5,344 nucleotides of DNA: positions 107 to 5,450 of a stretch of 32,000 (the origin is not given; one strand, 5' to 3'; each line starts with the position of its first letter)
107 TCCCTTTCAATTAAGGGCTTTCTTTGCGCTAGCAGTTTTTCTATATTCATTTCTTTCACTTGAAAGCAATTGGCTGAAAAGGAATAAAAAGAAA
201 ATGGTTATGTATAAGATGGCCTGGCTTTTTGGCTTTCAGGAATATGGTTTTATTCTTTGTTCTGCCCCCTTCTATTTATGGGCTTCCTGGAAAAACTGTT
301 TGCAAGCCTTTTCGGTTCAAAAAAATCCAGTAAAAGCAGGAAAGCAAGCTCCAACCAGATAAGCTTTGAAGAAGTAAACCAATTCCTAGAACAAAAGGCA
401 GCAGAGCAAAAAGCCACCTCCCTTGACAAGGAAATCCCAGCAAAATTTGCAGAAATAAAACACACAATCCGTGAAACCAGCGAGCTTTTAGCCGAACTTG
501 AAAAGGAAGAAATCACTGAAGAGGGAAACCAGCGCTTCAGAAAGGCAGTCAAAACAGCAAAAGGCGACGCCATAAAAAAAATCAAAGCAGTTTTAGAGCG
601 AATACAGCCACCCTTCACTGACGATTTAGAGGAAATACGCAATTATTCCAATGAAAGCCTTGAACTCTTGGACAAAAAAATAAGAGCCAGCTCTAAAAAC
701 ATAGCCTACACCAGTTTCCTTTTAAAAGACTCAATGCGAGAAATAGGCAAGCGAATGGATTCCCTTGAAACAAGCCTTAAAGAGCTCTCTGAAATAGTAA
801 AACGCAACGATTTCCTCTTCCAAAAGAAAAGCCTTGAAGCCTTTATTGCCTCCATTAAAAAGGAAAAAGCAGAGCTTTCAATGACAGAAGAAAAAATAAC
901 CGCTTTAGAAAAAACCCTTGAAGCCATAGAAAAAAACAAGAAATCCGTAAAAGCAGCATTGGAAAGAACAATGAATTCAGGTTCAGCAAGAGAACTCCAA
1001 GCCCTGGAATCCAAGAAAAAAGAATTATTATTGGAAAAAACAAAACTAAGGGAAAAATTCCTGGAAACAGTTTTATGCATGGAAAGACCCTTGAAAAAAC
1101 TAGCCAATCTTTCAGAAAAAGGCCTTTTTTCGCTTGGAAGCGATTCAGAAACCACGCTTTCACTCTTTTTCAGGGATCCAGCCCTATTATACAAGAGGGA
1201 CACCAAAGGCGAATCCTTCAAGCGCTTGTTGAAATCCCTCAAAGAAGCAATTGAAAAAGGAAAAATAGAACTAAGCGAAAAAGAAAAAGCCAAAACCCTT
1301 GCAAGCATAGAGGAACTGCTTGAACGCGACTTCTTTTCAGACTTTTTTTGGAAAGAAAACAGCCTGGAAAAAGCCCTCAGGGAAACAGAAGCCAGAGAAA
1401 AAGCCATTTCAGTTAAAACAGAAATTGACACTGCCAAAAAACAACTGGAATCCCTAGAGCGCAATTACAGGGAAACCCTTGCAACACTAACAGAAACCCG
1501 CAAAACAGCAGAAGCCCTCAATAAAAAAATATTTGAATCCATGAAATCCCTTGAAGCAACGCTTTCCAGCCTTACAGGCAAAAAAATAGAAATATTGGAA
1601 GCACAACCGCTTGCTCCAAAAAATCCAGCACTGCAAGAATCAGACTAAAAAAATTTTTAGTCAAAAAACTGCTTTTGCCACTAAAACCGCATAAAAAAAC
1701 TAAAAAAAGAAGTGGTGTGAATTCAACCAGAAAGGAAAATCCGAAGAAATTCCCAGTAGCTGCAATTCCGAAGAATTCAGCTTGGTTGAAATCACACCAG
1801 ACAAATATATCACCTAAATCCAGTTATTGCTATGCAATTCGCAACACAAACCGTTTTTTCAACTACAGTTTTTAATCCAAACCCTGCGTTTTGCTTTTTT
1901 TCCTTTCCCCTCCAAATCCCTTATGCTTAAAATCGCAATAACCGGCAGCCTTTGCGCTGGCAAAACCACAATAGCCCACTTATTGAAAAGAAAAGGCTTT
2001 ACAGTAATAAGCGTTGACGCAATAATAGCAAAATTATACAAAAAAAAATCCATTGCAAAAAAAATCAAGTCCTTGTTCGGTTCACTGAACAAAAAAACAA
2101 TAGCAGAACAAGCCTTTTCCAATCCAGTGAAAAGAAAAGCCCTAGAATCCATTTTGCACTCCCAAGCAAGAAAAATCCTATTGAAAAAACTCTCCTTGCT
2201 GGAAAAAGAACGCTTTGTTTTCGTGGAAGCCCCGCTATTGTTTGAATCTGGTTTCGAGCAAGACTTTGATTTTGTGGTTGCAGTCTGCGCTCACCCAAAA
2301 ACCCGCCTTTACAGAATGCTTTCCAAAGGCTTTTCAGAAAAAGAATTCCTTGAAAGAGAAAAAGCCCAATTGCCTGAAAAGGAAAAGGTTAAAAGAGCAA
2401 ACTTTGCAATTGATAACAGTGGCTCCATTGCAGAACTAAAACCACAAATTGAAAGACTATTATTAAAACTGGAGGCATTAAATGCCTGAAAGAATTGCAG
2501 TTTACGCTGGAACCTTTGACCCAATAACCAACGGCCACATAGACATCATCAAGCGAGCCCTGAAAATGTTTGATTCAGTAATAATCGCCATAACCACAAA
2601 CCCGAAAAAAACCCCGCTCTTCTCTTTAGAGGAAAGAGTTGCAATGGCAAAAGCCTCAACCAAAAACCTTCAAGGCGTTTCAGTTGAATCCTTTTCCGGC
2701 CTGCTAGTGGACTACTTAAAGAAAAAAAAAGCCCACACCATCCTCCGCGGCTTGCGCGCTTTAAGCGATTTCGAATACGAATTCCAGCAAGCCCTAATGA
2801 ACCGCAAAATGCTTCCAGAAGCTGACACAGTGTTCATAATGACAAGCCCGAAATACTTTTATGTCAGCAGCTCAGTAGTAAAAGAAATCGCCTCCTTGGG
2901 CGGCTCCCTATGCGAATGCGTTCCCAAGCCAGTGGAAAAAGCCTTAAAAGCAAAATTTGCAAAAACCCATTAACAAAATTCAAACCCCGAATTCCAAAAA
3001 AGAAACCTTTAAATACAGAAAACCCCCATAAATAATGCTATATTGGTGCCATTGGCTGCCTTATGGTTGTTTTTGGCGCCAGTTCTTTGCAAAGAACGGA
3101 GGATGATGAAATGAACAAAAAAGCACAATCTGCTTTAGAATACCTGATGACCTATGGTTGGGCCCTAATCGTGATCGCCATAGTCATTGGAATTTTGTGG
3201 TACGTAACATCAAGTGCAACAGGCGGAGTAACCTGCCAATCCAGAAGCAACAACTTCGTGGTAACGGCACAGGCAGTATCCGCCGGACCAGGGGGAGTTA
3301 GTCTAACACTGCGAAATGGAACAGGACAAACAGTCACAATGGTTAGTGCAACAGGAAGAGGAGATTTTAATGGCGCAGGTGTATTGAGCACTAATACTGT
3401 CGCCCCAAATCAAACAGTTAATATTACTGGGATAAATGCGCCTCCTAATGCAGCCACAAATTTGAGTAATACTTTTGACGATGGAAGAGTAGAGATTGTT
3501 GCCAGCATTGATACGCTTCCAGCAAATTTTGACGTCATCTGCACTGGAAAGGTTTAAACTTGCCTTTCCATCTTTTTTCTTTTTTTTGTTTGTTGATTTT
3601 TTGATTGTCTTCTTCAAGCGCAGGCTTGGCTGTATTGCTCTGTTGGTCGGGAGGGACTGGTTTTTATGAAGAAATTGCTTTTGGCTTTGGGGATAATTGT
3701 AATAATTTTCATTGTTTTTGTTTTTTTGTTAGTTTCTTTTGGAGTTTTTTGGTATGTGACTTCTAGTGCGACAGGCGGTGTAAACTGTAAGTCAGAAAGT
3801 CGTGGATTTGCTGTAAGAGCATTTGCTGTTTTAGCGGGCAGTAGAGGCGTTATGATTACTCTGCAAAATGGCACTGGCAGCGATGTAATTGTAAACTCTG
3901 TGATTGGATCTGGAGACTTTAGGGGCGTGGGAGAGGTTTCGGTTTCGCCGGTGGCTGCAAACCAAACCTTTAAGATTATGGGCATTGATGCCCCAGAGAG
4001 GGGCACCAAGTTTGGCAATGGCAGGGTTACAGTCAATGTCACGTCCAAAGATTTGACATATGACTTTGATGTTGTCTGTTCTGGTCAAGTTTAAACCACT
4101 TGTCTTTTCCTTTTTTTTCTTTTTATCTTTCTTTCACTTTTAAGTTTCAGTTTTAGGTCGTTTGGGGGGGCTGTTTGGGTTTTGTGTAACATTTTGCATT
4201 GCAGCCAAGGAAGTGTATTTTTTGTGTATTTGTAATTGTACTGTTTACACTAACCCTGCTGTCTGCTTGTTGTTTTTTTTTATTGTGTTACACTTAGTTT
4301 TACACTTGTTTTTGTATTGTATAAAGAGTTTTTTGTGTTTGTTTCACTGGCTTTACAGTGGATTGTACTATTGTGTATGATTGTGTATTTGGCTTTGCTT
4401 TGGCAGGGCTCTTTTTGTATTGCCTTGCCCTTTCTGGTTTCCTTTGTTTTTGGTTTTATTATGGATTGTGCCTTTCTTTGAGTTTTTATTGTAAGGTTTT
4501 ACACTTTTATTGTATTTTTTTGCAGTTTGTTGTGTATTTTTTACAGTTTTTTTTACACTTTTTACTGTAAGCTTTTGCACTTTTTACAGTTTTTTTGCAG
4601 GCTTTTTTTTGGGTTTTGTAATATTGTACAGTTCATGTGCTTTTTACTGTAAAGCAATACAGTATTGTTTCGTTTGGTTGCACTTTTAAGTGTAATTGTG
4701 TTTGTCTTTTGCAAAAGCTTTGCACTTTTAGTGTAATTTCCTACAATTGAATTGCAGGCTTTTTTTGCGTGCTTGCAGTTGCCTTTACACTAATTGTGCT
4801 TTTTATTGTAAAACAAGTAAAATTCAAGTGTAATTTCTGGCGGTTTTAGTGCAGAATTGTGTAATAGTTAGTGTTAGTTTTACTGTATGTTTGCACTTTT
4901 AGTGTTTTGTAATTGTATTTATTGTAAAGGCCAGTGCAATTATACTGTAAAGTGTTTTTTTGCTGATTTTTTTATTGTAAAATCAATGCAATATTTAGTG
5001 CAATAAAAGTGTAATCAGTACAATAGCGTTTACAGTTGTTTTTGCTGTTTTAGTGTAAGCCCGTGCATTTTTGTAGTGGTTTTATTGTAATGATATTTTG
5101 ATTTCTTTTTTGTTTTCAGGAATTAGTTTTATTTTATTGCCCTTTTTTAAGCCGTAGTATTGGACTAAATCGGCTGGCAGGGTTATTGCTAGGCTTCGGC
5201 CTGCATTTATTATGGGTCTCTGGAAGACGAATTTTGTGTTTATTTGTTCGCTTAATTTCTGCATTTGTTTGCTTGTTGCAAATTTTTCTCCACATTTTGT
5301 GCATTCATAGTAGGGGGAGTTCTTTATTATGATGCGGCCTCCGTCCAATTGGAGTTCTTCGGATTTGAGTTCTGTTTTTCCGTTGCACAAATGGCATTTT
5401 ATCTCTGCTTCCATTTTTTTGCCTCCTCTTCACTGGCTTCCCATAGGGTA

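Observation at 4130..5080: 1 kb ORF-free block built from an oriented, helically phased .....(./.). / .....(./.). motif family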

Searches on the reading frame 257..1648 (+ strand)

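Call 10: search_protein_families(library=pfam, proteins=[window:257-1648:+], max_evalue=0.01)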
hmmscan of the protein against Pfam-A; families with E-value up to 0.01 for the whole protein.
window:257-1648:+ (463 aa): 0 families

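Call 65: search_protein_families(library=ncbifam, proteins=[window:257-1648:+], max_evalue=0.1)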
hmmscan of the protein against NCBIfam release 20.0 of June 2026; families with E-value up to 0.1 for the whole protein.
window:257-1648:+ (463 aa): 2 families
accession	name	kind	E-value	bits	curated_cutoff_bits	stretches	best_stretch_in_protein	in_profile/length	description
NF045487.1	ASRP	equivalog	0.0021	16.7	300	1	122-267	121-264/593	archaea-specific SMC-related protein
TIGR03283.1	thy_syn_methano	equivalog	0.08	12.4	174.55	0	96-179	24-106/201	thymidylate synthase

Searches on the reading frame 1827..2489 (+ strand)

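Call 10: search_protein_families(library=pfam, proteins=[window:1827-2489:+], max_evalue=0.01)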
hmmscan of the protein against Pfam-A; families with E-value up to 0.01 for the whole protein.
window:1827-2489:+ (220 aa): 4 families
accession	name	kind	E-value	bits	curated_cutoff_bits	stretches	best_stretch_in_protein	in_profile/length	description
PF01121.26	CoaE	-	4.9e-32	111.5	27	1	36-203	3-180/180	Dephospho-CoA kinase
PF13238.12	AAA_18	-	1.1e-06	29.5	29.4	1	36-181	1-125/128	AAA domain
PF13671.12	AAA_33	-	0.00066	20.4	27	1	38-96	4-47/143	AAA domain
PF13521.12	AAA_28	-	0.0017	19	27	1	35-61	1-28/164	AAA domain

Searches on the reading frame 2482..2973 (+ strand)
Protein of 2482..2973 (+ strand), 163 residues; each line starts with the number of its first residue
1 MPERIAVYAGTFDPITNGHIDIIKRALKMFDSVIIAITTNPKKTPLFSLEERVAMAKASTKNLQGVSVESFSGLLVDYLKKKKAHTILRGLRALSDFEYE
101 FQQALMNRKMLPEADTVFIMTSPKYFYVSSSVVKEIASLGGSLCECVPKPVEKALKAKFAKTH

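Call 10: search_protein_families(library=pfam, proteins=[window:2482-2973:+], max_evalue=0.01)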
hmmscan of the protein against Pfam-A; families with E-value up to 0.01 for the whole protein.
window:2482-2973:+ (163 aa): 2 families
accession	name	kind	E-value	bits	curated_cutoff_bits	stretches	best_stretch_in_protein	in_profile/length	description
PF01467.32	CTP_transf_like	-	4.1e-29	101.9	21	1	7-135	1-132/133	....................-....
PF08218.17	Citrate_ly_lig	-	3.5e-05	24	20.9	1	13-75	9-69/182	Citrate lyase ligase C-terminal domain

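Call 77: find_homologous_proteins(query=window:2482-2973:+, max_evalue=1e-20)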
Query window:2482-2973:+ (163 aa): 7997 proteins with E <= 1e-20 among 8000 candidates; the best 120 are listed.
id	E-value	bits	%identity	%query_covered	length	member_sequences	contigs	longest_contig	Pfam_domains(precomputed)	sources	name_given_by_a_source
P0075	1.1e-99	348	100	100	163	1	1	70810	PF01467.33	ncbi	ncbi:MAG: pantetheine-phosphate adenylyltransferase [Candidatus Diapherotrites archaeon]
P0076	1.2e-86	306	88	99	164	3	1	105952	PF01467.33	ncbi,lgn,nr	ncbi:MAG: pantetheine-phosphate adenylyltransferase [Candidatus Diapherotrites archaeon]|nr:pantethe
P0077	2.9e-73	262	77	99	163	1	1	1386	PF01467.33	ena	-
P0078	2.8e-72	259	76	98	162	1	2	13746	PF01467.33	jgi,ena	-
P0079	2.9e-72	259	78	97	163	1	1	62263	PF01467.33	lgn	-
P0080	7.1e-71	255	75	98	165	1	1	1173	PF01467.33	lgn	-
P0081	9.8e-71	254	74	99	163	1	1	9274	PF01467.33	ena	-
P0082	1.3e-70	254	74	98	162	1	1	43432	PF01467.33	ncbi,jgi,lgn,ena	-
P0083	6.5e-70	252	74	98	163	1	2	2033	PF01467.33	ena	-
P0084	8.5e-68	245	71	98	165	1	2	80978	PF01467.33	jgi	-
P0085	9.4e-67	241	70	93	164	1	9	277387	PF01467.33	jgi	-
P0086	1.1e-66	241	71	98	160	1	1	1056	PF01467.33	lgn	-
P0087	2.6e-66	240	71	95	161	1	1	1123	PF01467.33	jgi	-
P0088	1.5e-65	237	69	93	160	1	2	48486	PF08218.18,PF01467.33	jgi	-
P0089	4.5e-65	236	71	96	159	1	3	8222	PF01467.33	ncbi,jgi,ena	-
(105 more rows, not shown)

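Call 78: find_encoding_contigs(protein=P0076, flank=10000, max_places=3)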
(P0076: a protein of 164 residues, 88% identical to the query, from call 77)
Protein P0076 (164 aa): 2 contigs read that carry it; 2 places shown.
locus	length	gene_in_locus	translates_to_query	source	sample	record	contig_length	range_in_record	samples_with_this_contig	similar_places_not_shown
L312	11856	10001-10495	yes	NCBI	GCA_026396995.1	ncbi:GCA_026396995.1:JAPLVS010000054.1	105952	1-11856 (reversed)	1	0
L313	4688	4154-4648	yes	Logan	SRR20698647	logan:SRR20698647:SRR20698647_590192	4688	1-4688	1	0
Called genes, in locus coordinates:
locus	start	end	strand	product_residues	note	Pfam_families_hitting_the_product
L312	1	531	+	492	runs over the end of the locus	PF02511:Thy1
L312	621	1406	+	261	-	PF00142:Fer4_NifH (faint), PF01656:CbiA, PF02374:ArsA_ATPase (faint), PF10609:ParA, PF13500:AAA_26 (faint), PF13614:AAA_31, PF06564:CBP_BcsQ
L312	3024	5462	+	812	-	PF14528:LAGLIDADG_3 (faint), PF00391:PEP-utilizers, PF02896:PEP-utilizers_C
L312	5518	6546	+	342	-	PF21238:Pus10_C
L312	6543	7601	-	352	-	PF00348:polyprenyl_synt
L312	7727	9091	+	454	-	-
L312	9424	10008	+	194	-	PF01121:CoaE, PF13238:AAA_18 (weak)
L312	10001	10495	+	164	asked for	PF01467:CTP_transf_like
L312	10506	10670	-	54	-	PF26477:DUF8150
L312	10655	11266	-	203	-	-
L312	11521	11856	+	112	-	?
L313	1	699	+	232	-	?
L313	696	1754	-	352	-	PF00348:polyprenyl_synt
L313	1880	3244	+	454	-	-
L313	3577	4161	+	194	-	PF01121:CoaE, PF13238:AAA_18 (weak)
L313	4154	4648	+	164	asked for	PF01467:CTP_transf_like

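Call 79: find_encoding_contigs(protein=P0079, flank=10000, max_places=3)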
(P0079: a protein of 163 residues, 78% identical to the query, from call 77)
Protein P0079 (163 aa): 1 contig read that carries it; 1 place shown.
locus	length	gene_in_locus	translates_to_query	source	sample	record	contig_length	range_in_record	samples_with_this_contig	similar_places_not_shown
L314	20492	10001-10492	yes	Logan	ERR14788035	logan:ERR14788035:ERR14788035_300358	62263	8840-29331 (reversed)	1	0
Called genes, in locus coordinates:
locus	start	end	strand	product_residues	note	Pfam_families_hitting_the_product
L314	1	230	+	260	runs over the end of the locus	PF00142:Fer4_NifH (faint), PF01656:CbiA, PF02374:ArsA_ATPase (faint), PF10609:ParA, PF13500:AAA_26 (faint), PF13614:AAA_31, PF06564:CBP_BcsQ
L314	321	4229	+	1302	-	PF01326:PPDK_N, PF00391:PEP-utilizers (weak), PF14528:LAGLIDADG_3 (weak), PF00391:PEP-utilizers, PF02896:PEP-utilizers_C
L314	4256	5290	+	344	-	PF22023:Pus10_THUMP_arc (faint), PF21238:Pus10_C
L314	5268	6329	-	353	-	PF00348:polyprenyl_synt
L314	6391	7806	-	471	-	PF01368:DHH, PF21763:DHH_CID, PF02272:DHHA1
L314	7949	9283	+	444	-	-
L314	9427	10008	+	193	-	PF01121:CoaE, PF13189:Cytidylate_kin2 (weak), PF13238:AAA_18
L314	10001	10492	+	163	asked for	PF01467:CTP_transf_like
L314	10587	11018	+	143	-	-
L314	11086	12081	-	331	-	PF00482:T2SSF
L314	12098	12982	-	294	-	PF00482:T2SSF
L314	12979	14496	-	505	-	PF00437:T2SSE, PF23989:PilB3_C (faint)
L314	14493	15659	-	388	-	-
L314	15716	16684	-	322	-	-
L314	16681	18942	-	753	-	PF13519:VWA_2 (faint), PF00092:VWA, PF13768:VWA_3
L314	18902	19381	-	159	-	-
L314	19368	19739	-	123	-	-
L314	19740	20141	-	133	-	-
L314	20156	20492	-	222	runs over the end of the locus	-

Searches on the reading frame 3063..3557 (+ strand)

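Call 10: search_protein_families(library=pfam, proteins=[window:3063-3557:+], max_evalue=0.01)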
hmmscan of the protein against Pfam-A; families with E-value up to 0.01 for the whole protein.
window:3063-3557:+ (164 aa): 0 families

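Call 65: search_protein_families(library=ncbifam, proteins=[window:3063-3557:+], max_evalue=0.1)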
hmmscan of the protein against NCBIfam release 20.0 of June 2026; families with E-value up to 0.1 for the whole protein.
window:3063-3557:+ (164 aa): 2 families
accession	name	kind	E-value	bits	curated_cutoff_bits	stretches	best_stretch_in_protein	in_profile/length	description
NF052375.1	antisigma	equivalog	0.041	13.9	100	1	33-100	89-148/217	anti-sigma factor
NF041534.1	rodZ_Strepcoccus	equivalog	0.065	12.4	375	1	1-74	79-152/275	cytoskeleton protein RodZ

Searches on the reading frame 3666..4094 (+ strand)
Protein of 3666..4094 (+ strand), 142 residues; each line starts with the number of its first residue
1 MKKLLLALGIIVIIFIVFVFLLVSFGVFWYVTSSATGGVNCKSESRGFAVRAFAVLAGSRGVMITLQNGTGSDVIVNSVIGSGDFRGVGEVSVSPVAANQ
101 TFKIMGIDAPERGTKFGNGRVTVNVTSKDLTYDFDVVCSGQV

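Call 10: search_protein_families(library=pfam, proteins=[window:3666-4094:+], max_evalue=0.01)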
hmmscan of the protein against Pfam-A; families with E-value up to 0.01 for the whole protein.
window:3666-4094:+ (142 aa): 0 families

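Call 65: search_protein_families(library=ncbifam, proteins=[window:3666-4094:+], max_evalue=0.1)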
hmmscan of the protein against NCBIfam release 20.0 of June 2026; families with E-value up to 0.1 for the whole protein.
window:3666-4094:+ (142 aa): 0 families

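Call 70: find_homologous_proteins(query=window:3666-4094:+, max_evalue=0.001)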
Query window:3666-4094:+ (142 aa): 3 proteins with E <= 0.001 among 69 candidates.
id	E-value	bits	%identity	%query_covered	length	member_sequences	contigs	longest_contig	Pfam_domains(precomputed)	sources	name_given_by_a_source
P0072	3.5e-83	294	100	100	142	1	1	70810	-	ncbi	ncbi:MAG: hypothetical protein QXK06_00810 [Candidatus Diapherotrites archaeon]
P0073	2.0e-33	133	52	99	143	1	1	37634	-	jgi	-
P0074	5.2e-25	106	49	99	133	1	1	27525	-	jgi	-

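Call 71: find_encoding_contigs(protein=P0073, flank=10000, max_places=3)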
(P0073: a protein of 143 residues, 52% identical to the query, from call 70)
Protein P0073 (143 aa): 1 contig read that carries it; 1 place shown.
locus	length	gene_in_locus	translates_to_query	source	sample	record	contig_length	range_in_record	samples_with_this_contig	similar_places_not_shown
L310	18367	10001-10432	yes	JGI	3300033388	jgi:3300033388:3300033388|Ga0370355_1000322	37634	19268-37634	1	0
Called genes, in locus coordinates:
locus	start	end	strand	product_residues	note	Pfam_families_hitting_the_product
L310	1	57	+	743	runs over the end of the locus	PF11614:FixG_C (faint), PF17766:fn3_6 (faint), PF22544:HYDIN_VesB_CFA65-like_Ig (faint), PF22067:Cep192_D3 (faint)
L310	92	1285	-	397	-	-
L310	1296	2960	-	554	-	-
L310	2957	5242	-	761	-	-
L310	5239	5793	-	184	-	-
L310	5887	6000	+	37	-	-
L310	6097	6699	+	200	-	-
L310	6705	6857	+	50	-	PF26477:DUF8150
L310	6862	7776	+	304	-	PF00890:FAD_binding_2 (faint), PF01134:GIDA (faint), PF01266:DAO (faint), PF01946:Thi4 (weak), PF07992:Pyr_redox_2, PF12831:FAD_oxidored (weak), PF13738:Pyr_redox_3, PF00070:Pyr_redox, +3 more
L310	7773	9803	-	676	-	PF00270:DEAD (weak), PF04851:ResIII (faint), PF06733:DEAD_2, PF13307:Helicase_C_2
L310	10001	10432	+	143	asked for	-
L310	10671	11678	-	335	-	PF00482:T2SSF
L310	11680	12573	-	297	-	PF00482:T2SSF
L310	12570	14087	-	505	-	PF00437:T2SSE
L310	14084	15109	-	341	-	-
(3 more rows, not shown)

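Call 72: find_encoding_contigs(protein=P0074, flank=10000, max_places=3)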
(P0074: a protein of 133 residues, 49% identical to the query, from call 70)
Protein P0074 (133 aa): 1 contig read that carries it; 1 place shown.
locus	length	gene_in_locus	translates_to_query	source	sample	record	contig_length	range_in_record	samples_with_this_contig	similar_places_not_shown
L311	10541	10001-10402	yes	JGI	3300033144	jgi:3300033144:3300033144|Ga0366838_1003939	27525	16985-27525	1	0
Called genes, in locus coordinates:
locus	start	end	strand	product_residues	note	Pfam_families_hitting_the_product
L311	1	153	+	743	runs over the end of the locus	PF11614:FixG_C (faint), PF17766:fn3_6 (faint), PF22544:HYDIN_VesB_CFA65-like_Ig (faint), PF22067:Cep192_D3 (faint)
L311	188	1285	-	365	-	-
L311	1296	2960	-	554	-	-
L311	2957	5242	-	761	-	-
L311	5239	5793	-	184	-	-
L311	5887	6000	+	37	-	-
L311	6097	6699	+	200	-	-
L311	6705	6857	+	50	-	PF26477:DUF8150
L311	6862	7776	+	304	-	PF00890:FAD_binding_2 (faint), PF01134:GIDA (faint), PF01266:DAO (faint), PF01946:Thi4 (weak), PF07992:Pyr_redox_2, PF12831:FAD_oxidored (weak), PF13738:Pyr_redox_3, PF00070:Pyr_redox, +3 more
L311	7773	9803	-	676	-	PF00270:DEAD (weak), PF04851:ResIII (faint), PF06733:DEAD_2, PF13307:Helicase_C_2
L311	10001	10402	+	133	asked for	-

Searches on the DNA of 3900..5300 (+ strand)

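Call 40: search_dna_similar(query=window:4130-5080:+, collection=plasmids, mode=distant, max_rows=10)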
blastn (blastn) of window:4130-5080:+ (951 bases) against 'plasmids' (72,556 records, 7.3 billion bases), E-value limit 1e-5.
No match.

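Call 41: search_dna_similar(query=window:4130-5080:+, collection=phages, mode=distant, max_rows=10)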
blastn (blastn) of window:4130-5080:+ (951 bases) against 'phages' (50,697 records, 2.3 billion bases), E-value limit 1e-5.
No match.

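Call 101: search_rna_families(source=window, start=3900, end=5300, threshold=evalue, max_evalue=1)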
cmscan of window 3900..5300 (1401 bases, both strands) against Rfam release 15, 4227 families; matches with E-value up to 1: 0.
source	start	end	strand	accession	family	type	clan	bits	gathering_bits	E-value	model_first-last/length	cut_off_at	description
